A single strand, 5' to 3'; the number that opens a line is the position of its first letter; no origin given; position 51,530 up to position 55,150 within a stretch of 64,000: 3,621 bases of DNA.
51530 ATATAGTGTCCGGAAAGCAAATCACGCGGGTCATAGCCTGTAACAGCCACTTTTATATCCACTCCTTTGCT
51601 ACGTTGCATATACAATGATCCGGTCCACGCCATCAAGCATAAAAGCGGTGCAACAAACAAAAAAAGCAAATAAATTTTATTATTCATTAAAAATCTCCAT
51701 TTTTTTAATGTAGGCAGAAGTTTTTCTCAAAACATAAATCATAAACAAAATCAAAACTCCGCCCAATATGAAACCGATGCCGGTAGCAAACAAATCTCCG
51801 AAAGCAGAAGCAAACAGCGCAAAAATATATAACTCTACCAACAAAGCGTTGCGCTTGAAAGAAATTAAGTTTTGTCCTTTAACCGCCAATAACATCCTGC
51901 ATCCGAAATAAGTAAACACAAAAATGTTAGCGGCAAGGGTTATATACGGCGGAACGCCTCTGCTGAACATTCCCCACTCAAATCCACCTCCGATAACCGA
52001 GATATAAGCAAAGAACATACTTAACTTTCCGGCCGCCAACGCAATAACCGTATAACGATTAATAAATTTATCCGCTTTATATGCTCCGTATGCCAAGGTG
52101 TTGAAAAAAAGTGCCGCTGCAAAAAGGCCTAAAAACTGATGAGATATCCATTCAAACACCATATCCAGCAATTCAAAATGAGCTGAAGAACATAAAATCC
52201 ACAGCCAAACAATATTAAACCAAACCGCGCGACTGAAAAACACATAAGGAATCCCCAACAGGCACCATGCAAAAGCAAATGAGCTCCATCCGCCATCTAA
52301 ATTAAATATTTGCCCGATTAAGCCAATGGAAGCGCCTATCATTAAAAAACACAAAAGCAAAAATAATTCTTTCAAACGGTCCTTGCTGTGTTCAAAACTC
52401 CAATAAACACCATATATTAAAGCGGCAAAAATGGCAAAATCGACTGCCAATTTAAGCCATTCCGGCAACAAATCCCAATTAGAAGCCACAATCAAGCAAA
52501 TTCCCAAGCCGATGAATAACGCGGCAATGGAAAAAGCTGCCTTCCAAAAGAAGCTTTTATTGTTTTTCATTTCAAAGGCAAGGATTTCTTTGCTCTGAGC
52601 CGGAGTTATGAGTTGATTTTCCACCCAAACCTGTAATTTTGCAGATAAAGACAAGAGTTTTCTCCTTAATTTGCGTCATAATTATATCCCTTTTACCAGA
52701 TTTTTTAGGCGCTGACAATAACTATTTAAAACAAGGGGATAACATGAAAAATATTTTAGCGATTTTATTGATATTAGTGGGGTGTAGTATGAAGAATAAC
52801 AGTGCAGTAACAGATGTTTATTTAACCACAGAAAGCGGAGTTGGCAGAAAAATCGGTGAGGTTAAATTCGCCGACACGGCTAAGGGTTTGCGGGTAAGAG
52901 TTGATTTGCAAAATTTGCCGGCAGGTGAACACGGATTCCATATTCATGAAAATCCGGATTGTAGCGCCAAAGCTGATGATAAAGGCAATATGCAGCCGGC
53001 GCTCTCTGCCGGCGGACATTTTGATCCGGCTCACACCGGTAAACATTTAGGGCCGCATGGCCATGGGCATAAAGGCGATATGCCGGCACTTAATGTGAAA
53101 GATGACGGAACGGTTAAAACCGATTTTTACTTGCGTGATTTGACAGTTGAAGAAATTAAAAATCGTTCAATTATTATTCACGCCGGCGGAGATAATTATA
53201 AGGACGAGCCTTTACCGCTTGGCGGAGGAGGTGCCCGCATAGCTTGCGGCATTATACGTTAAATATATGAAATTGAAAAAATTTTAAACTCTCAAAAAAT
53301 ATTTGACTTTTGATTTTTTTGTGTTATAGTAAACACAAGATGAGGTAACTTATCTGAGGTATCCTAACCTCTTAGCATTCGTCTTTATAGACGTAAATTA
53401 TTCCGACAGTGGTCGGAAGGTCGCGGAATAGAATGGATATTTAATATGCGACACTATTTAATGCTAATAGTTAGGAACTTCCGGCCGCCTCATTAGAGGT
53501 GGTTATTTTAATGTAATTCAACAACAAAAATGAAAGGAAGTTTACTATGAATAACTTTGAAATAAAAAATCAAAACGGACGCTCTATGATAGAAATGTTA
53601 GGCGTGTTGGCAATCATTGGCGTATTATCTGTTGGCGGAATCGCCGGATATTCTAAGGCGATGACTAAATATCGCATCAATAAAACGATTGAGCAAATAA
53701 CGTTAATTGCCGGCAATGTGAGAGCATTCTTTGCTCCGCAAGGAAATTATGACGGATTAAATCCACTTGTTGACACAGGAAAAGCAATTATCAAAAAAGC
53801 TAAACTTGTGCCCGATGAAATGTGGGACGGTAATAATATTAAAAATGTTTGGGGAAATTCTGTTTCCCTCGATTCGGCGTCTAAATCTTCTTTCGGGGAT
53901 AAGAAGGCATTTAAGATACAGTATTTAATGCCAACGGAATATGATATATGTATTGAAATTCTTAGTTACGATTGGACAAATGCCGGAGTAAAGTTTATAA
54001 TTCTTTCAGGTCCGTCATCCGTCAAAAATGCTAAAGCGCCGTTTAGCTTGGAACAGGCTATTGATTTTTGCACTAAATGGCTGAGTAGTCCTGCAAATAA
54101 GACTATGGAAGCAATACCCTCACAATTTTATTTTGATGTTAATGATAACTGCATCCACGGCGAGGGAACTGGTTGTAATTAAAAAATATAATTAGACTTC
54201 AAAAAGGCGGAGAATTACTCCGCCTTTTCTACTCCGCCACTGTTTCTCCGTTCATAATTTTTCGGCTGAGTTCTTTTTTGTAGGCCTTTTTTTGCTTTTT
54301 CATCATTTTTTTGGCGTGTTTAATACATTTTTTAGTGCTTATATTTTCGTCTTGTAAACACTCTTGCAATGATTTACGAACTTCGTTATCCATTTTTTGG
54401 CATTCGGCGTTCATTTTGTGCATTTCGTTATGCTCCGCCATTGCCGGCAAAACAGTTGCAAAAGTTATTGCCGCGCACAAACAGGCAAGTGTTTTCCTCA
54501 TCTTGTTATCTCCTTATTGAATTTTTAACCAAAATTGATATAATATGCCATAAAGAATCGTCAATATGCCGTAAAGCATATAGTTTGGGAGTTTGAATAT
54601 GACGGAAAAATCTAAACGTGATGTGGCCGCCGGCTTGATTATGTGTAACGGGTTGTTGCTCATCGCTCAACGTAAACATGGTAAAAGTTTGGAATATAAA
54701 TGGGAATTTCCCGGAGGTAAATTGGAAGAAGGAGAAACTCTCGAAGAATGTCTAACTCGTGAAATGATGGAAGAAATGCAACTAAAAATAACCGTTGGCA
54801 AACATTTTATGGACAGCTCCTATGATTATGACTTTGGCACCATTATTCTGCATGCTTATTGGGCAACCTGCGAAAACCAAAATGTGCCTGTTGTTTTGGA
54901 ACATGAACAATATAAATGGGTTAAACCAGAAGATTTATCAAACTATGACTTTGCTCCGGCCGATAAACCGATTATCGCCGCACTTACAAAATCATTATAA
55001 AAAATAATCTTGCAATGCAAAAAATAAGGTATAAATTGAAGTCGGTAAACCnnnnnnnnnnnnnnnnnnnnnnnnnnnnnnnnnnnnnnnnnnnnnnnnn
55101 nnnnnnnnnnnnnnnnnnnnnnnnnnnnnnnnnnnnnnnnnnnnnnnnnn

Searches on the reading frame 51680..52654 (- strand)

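Call 36: search_protein_families(library=pfam, proteins=[window:51680-52654:-], max_evalue=0.01)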
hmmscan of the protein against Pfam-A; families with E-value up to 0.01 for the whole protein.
window:51680-52654:- (324 aa): 1 family
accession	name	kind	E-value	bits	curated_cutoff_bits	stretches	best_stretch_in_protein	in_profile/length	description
PF09925.14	DUF2157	-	2.2e-30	105.7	32.4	1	10-143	3-142/146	Predicted membrane protein (DUF2157)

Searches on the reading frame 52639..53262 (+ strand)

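Call 36: search_protein_families(library=pfam, proteins=[window:52639-53262:+], max_evalue=0.01)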
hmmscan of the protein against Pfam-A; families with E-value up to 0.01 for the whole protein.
window:52639-53262:+ (207 aa): 1 family
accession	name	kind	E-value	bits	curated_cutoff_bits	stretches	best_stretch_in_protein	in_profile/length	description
PF00080.25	Sod_Cu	-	9.2e-35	120.4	28.9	1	73-206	3-133/133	Copper/zinc superoxide dismutase (SODC)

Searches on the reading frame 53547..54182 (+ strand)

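Call 36: search_protein_families(library=pfam, proteins=[window:53547-54182:+], max_evalue=0.01)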
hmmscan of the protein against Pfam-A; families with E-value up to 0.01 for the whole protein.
window:53547-54182:+ (211 aa): 3 families
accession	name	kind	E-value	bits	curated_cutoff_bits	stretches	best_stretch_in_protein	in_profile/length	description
PF05307.16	Bundlin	-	8.9e-10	39.4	22.3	1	38-177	3-135/151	Bundlin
PF08805.16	PilS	-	3.3e-09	37.3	22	1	42-177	2-127/138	PilS N terminal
PF07963.17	N_methyl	-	0.0024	17.8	21.2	1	7-30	2-25/27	Prokaryotic N-terminal methylation motif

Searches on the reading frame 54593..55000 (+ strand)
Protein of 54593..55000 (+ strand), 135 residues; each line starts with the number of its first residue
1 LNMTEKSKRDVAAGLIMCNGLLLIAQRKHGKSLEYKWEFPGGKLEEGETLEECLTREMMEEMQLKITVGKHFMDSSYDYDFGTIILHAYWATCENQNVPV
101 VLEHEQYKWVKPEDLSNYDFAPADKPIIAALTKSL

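Call 36: search_protein_families(library=pfam, proteins=[window:54593-55000:+], max_evalue=0.01)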
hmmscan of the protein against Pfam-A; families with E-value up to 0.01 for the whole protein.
window:54593-55000:+ (135 aa): 3 families
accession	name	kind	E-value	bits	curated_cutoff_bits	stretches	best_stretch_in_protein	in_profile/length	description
PF00293.34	NUDIX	-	2e-20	73.6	21.1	1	9-130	2-133/134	NUDIX domain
PF14815.12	NUDIX_4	-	1.3e-18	67.3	35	1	13-129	2-112/113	NUDIX domain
PF22327.2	Nudt16-like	-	0.00074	19.9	27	1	39-92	37-94/161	U8 snoRNA-decapping enzyme-like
